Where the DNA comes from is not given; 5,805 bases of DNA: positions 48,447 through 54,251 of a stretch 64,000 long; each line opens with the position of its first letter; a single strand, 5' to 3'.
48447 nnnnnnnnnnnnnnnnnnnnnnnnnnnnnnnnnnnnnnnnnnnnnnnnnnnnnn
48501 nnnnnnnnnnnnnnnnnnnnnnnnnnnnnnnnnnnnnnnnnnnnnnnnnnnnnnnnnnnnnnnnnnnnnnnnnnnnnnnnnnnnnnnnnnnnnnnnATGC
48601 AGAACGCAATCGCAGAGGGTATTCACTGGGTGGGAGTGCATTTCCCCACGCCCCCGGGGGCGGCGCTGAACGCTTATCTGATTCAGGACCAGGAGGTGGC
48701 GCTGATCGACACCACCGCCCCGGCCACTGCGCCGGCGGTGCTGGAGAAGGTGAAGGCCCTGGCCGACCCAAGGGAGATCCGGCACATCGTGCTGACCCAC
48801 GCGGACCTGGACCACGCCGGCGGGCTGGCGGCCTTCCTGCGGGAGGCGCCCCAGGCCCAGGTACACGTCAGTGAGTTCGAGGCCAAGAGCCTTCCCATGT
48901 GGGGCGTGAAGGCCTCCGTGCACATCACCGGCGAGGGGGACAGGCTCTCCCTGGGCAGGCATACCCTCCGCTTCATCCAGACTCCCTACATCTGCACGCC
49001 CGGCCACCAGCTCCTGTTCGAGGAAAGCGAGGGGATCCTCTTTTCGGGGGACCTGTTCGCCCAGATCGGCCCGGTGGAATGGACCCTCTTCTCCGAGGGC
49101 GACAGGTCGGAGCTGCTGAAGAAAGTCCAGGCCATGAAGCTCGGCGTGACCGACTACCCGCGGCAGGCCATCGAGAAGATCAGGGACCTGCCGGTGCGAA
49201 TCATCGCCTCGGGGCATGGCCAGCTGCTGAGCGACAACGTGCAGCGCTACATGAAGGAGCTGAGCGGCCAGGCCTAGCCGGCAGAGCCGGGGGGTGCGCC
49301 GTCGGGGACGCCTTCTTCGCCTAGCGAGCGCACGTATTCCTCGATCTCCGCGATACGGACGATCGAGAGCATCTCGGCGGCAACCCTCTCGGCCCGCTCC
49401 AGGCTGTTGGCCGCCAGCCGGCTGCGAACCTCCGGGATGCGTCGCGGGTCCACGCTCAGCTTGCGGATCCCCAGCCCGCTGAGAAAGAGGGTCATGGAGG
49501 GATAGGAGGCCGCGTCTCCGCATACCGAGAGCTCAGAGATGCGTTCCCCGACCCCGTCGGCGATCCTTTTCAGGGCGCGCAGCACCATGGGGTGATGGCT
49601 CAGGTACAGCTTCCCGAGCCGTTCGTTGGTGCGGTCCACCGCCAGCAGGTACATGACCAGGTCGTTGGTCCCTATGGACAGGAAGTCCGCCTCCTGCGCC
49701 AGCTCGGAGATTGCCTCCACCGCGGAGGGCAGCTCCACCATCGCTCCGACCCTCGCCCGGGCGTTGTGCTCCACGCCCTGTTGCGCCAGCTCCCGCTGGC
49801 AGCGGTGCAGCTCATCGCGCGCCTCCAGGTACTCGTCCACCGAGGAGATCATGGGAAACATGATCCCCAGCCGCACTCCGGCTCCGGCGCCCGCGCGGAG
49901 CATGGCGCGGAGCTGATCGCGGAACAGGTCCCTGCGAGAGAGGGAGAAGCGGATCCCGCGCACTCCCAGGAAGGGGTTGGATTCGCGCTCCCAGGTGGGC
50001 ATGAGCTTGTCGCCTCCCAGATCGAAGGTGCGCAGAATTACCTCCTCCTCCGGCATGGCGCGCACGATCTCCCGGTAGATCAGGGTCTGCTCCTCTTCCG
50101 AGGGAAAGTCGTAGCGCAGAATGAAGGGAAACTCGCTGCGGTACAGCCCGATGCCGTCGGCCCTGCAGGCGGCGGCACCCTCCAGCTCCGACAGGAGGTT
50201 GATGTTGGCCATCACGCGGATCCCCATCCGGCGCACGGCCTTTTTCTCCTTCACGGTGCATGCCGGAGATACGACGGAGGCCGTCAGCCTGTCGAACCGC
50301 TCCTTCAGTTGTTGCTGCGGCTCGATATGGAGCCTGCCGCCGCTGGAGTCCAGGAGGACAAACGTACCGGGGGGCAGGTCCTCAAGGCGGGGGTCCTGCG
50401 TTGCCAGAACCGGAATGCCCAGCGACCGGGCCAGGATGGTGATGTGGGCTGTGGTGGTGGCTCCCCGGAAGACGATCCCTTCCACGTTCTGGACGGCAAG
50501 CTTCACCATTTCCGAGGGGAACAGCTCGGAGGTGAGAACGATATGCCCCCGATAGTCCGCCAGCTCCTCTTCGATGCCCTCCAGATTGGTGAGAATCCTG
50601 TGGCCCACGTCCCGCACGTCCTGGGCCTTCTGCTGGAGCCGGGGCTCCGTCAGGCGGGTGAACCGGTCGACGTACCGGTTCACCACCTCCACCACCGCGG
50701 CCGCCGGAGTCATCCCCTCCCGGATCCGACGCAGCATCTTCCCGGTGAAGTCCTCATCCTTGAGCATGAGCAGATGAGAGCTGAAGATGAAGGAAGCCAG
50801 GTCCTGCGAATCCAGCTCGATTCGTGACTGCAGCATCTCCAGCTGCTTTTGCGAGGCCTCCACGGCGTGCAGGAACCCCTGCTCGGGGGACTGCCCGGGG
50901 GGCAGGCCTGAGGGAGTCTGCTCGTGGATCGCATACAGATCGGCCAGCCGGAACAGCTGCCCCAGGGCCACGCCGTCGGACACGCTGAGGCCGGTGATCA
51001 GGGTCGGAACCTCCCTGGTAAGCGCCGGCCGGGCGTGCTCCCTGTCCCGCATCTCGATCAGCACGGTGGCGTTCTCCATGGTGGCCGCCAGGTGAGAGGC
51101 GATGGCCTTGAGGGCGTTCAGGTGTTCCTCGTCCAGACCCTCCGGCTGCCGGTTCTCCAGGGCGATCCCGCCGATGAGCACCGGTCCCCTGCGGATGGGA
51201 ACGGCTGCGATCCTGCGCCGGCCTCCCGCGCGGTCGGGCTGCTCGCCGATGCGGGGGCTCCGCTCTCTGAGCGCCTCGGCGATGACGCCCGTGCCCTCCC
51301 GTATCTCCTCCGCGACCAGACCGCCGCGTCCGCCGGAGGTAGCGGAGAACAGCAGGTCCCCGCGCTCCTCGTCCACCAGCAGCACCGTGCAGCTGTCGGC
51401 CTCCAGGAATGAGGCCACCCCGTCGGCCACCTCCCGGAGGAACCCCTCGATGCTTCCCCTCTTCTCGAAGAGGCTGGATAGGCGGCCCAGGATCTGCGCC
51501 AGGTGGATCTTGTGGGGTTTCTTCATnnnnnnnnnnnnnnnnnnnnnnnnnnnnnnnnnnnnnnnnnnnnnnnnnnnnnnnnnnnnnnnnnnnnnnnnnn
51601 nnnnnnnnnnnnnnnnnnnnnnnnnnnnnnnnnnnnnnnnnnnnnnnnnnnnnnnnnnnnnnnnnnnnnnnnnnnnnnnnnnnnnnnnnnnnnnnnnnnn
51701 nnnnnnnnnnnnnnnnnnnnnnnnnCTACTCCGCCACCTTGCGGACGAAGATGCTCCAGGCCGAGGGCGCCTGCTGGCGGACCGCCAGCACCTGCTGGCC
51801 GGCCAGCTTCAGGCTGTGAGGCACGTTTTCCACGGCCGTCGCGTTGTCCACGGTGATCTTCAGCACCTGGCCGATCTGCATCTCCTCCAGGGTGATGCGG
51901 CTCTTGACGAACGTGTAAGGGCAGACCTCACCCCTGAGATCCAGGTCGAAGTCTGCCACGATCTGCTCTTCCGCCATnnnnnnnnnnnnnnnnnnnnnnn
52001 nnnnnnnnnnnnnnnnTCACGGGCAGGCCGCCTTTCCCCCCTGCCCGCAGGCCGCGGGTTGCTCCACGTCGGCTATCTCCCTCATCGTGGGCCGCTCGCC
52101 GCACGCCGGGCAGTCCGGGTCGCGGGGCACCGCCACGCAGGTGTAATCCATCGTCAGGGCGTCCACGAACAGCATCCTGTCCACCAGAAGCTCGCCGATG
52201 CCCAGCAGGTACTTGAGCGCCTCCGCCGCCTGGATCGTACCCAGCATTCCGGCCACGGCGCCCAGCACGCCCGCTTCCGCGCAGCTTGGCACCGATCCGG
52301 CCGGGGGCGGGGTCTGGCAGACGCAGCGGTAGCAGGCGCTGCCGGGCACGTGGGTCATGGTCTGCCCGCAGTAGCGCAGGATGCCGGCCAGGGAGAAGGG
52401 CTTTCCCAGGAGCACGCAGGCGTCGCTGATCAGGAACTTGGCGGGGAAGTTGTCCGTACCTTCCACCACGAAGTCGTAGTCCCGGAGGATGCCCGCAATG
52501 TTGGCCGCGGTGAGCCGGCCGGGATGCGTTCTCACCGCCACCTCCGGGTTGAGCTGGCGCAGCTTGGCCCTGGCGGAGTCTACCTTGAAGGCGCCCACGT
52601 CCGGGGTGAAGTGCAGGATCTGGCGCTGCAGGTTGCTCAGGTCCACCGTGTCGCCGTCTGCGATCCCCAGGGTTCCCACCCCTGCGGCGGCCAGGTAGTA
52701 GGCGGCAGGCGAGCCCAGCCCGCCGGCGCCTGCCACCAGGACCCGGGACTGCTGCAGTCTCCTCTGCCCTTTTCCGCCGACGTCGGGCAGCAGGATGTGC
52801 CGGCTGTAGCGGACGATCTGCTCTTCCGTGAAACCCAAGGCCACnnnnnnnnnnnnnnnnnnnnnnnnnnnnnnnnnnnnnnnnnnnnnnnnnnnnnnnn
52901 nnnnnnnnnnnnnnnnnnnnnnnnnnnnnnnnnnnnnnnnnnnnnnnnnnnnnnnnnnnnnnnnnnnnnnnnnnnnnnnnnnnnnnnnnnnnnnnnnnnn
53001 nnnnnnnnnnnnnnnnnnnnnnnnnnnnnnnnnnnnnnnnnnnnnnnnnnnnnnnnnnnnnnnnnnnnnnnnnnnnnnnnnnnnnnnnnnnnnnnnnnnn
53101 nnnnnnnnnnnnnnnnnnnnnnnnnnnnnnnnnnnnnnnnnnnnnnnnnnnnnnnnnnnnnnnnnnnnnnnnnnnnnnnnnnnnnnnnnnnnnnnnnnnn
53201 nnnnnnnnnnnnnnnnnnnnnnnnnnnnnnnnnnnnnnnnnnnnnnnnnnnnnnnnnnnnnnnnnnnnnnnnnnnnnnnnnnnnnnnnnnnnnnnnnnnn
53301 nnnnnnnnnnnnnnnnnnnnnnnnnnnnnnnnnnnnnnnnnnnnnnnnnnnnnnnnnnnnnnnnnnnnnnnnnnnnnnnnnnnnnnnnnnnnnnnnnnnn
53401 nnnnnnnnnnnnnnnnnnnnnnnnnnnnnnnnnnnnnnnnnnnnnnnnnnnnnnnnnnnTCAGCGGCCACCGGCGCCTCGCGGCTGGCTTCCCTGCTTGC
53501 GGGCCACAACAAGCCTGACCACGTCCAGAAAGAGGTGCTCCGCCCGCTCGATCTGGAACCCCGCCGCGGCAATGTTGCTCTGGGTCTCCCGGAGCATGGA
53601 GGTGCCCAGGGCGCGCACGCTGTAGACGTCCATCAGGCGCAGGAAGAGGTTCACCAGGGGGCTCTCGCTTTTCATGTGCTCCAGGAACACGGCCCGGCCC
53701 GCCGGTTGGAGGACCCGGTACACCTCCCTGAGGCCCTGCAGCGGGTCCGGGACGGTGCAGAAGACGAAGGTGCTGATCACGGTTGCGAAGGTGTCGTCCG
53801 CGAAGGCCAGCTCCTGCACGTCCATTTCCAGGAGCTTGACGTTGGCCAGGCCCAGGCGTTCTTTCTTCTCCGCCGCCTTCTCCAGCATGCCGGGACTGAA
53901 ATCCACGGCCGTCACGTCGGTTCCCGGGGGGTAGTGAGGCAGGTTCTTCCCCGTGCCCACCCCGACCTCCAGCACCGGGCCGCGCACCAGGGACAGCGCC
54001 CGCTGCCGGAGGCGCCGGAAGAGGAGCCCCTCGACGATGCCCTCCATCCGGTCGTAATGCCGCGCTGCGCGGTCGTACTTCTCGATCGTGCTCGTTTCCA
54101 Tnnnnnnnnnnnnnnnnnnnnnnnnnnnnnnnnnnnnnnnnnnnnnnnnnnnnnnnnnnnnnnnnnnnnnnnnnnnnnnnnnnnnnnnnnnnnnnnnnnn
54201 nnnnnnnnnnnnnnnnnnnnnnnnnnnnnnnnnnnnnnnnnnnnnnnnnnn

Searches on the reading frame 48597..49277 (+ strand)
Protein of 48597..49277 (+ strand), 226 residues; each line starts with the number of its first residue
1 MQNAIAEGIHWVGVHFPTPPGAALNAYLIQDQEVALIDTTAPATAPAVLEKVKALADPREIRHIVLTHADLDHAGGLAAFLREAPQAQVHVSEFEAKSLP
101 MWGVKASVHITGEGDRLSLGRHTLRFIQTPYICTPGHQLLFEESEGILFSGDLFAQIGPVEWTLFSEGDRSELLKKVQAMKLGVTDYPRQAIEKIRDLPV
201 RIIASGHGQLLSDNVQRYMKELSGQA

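Call 11: search_protein_families(library=pfam, proteins=[window:48597-49277:+], max_evalue=0.001)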
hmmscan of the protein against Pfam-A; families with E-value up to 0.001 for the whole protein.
window:48597-49277:+ (226 aa): 3 families
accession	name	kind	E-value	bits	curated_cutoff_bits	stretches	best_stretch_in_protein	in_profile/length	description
PF19583.5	ODP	-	2.9e-27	96.2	27.2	1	24-208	3-194/194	ODP family beta lactamase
PF00753.33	Lactamase_B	-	4.7e-21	76.1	22.7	1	25-207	7-196/196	Metallo-beta-lactamase superfamily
PF12706.13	Lactamase_B_2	-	1.7e-06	28.3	27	1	42-130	14-109/200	Beta-lactamase superfamily domain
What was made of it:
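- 48597..49277 (+): ODP-family metallo-beta-lactamase-fold (di-iron) protein, probably the last gene of the unit. PF19583 ODP at E 2.9e-27 (call 11).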

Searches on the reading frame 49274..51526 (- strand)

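Call 83: search_protein_families(library=pfam, proteins=[window:49274-51526:-], max_evalue=0.0001)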
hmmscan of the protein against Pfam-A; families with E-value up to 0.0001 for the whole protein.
window:49274-51526:- (750 aa): 6 families
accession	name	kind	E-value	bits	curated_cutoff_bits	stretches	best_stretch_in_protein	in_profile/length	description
PF02896.24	PEP-utilizers_C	-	2e-87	293.5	22.8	1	431-706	15-290/293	PEP-utilising enzyme, PEP-binding domain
PF05524.18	PEP-utilisers_N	-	2.2e-18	67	24.4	1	178-299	1-120/121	PEP-utilising enzyme, N-terminal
PF13185.12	GAF_2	-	1.3e-12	48.6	28.6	1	25-151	3-136/136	GAF domain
PF13492.12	GAF_3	-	1.5e-11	45.2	27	1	25-152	1-129/129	GAF domain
PF00391.29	PEP-utilizers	-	5e-09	36.1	23.1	1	327-396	4-71/72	PEP-utilising enzyme, mobile domain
PF01590.32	GAF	-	7.9e-08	33.3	22.4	1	26-149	2-132/133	GAF domain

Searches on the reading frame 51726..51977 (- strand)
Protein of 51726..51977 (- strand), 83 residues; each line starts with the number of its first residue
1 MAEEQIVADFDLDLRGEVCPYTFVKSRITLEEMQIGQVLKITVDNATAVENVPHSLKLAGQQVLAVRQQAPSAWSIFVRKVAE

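Call 11: search_protein_families(library=pfam, proteins=[window:51726-51977:-], max_evalue=0.001)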
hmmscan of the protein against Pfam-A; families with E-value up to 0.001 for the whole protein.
window:51726-51977:- (83 aa): 1 family
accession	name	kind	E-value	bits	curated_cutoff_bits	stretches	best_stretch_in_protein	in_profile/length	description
PF01206.22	TusA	-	8.3e-20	70.9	28.6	1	12-80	3-70/70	Sulfurtransferase TusA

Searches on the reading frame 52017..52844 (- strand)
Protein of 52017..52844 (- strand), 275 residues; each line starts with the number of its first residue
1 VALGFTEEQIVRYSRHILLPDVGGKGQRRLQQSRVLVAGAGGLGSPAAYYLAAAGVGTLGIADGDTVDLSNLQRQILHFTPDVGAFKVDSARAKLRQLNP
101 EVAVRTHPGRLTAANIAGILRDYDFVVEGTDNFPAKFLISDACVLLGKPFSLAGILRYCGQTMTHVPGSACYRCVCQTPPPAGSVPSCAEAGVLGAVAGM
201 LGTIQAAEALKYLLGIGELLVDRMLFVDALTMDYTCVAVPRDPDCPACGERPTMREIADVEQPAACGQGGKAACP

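Call 11: search_protein_families(library=pfam, proteins=[window:52017-52844:-], max_evalue=0.001)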
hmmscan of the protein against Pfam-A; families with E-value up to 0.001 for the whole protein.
window:52017-52844:- (275 aa): 1 family
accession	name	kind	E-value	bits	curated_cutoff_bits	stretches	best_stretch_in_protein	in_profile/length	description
PF00899.27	ThiF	-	1.6e-74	250.5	28.1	1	13-247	1-238/238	ThiF family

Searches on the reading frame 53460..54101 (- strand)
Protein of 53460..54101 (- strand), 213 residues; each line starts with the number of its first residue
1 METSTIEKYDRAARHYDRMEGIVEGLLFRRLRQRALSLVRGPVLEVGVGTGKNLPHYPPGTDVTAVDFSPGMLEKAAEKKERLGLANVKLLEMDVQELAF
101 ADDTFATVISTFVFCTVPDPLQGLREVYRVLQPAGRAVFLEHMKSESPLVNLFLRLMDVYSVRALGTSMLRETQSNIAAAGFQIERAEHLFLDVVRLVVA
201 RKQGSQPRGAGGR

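Call 11: search_protein_families(library=pfam, proteins=[window:53460-54101:-], max_evalue=0.001)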
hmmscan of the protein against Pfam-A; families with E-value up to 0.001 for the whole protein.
window:53460-54101:- (213 aa): 6 families
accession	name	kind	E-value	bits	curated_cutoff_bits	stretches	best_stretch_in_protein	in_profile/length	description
PF08241.18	Methyltransf_11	-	5.8e-22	78.6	21.2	1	44-139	1-95/95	Methyltransferase domain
PF13649.12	Methyltransf_25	-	2.4e-20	73.5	27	1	43-135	1-97/97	Methyltransferase domain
PF01209.24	Ubie_methyltran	-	3.3e-16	59.8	20.1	1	12-155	16-167/233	ubiE/COQ5 methyltransferase family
PF13847.12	Methyltransf_31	-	4.2e-15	56.1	27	1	43-143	7-113/145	Methyltransferase domain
PF08242.18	Methyltransf_12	-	2.9e-14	54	30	1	44-136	1-97/98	Methyltransferase domain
PF13489.12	Methyltransf_23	-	5.6e-13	49.4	27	1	29-144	10-121/164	Methyltransferase domain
